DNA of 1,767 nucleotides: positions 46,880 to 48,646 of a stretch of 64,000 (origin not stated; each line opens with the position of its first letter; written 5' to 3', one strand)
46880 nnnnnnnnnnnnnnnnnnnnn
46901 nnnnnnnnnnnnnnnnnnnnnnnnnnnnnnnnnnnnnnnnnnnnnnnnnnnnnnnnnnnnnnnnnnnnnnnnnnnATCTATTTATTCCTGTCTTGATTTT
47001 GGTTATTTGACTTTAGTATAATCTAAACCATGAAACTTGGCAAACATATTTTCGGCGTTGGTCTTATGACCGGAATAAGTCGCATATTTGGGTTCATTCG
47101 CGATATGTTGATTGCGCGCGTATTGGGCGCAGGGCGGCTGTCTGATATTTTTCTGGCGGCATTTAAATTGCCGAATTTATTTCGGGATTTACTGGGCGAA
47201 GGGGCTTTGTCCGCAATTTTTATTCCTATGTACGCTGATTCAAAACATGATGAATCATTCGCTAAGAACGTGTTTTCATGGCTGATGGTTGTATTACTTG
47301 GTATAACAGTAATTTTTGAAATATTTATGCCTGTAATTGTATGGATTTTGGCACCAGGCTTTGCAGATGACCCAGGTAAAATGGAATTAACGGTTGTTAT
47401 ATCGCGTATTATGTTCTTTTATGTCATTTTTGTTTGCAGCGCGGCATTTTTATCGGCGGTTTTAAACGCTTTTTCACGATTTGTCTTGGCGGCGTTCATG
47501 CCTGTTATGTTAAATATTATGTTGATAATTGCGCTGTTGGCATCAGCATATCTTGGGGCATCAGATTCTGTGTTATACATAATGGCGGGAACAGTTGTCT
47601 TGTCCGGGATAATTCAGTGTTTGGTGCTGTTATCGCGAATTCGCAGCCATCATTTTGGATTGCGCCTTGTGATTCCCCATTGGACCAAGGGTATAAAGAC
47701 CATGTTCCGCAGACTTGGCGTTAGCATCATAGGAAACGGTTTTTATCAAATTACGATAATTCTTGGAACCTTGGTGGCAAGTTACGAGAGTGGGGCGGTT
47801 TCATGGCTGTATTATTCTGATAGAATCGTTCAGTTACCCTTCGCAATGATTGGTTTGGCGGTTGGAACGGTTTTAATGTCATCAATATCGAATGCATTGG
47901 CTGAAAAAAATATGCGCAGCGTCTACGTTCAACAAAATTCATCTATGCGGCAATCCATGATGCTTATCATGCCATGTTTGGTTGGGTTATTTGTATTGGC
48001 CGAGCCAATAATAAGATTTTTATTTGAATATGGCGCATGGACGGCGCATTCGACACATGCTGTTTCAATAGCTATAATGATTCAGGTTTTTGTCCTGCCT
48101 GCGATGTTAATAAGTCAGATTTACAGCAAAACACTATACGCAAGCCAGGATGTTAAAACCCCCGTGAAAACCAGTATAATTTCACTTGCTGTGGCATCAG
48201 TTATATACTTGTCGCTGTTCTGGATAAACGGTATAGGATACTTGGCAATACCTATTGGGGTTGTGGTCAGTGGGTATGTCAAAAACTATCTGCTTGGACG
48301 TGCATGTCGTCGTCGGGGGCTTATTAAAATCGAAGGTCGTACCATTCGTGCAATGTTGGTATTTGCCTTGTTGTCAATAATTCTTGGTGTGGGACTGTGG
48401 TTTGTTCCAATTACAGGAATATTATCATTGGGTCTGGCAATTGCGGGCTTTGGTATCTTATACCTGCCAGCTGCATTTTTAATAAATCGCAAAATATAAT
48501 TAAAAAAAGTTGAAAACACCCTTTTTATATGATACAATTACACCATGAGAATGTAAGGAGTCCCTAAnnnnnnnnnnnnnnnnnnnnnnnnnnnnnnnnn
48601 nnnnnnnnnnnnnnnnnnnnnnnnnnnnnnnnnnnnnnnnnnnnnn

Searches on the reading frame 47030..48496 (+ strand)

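Call 79: search_protein_families(library=pfam, proteins=[window:47030-48496:+], max_evalue=0.00001)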
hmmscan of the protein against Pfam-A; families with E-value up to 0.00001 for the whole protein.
window:47030-48496:+ (489 aa): 2 families
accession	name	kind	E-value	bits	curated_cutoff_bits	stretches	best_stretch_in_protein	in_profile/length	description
PF03023.19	MurJ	-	2.6e-88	297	27.4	1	28-458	1-432/451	Lipid II flippase MurJ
PF01554.23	MatE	-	4.4e-06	26.9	24.9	1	241-391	12-156/161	MatE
